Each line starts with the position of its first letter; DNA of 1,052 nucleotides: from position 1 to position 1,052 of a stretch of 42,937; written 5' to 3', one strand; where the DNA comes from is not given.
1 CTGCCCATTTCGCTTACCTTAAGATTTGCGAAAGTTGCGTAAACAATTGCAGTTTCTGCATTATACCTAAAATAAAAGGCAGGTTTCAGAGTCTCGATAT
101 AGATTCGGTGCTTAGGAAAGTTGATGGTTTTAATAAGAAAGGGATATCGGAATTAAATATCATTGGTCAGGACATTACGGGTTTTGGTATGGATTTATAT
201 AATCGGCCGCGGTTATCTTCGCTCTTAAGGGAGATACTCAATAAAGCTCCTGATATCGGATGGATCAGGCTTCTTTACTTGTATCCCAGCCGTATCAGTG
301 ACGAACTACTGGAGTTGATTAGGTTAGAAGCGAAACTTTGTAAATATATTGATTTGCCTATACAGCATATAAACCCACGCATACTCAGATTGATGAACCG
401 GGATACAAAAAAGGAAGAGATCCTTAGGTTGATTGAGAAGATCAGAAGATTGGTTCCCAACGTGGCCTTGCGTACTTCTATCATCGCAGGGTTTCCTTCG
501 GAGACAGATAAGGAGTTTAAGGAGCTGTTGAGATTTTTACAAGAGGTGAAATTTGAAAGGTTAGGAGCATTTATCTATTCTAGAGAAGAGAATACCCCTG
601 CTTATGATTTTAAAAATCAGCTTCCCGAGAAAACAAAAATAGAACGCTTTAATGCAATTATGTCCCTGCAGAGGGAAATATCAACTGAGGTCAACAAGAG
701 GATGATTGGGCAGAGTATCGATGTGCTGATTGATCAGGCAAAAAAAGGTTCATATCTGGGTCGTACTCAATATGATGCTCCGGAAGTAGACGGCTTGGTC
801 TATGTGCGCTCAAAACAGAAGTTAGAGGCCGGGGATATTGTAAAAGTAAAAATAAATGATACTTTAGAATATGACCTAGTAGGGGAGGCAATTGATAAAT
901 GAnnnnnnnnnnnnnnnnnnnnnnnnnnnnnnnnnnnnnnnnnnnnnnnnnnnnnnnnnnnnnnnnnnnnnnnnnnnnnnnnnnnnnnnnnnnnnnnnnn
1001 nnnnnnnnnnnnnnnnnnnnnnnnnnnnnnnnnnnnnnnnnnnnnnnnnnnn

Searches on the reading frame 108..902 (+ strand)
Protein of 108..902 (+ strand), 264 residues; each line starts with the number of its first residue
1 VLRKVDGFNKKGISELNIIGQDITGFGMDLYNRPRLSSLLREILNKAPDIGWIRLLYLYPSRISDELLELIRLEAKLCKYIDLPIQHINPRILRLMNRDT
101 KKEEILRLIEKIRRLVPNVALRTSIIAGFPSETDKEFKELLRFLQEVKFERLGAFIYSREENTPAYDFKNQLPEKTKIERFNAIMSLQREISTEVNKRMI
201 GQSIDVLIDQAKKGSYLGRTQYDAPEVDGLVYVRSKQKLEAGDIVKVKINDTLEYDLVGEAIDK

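Call 5: search_protein_families(library=ncbifam, proteins=[window:108-902:+], max_evalue=0.01)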
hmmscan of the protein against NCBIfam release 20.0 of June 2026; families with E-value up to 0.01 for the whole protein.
window:108-902:+ (264 aa): 12 families
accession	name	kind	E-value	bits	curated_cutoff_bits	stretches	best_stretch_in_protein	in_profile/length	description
TIGR01125.1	TIGR01125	equivalog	1.1e-84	285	356.95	1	5-259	174-432/432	30S ribosomal protein S12 methylthiotransferase RimO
TIGR00089.1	TIGR00089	subfamily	6.1e-73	246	251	1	2-259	174-429/429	MiaB/RimO family radical SAM methylthiotransferase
TIGR01574.1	miaB-methiolase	equivalog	3.7e-53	181.1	355.3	1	2-260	179-435/437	tRNA (N6-isopentenyl adenosine(37)-C2)-methylthiotransferase MiaB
TIGR01579.1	MiaB-like-C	equivalog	9.5e-47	160.2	357.05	1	2-222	174-394/416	tRNA (N(6)-L-threonylcarbamoyladenosine(37)-C(2))-methylthiotransferase MtaB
NF010916.0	PRK14336.1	equivalog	4.4e-41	141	606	1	9-261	166-412/418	tRNA (N6-isopentenyl adenosine(37)-C2)-methylthiotransferase MiaB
TIGR01578.1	MiaB-like-B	hypoth_equivalog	1.6e-35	122.7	314.7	1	10-261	176-420/421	tRNA (N(6)-L-threonylcarbamoyladenosine(37)-C(2))-methylthiotransferase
TIGR04479.1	bcpD_PhpK_rSAM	subfamily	7.7e-08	31.1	600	1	16-170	281-432/504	PhpK family radical SAM P-methyltransferase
TIGR04014.1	B12_SAM_MJ_0865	equivalog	3e-07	29.6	360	1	2-151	195-340/434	methyl-coenzyme M reductase glutamine C-methyltransferase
TIGR00538.1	hemN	equivalog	2.5e-05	23.3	324.95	1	60-158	146-241/454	oxygen-independent coproporphyrinogen III oxidase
TIGR04013.1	B12_SAM_MJ_1487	hypoth_equivalog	0.00019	20.4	251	1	60-157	249-341/382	TIGR04013 family B12-binding domain/radical SAM domain-containing protein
TIGR01212.1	TIGR01212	equivalog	0.00095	18.4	180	1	65-150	123-208/302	tRNA modification radical SAM protein MnmL/YtqA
TIGR00539.1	hemN_rel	equivalog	0.0018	17.4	205.4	1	80-186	113-219/361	radical SAM family heme chaperone HemW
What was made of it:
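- Checked: Frame 3..902 runs off the left edge and matches TIGR01125 positions 174-432 including TRAM (285 bits, call 5).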
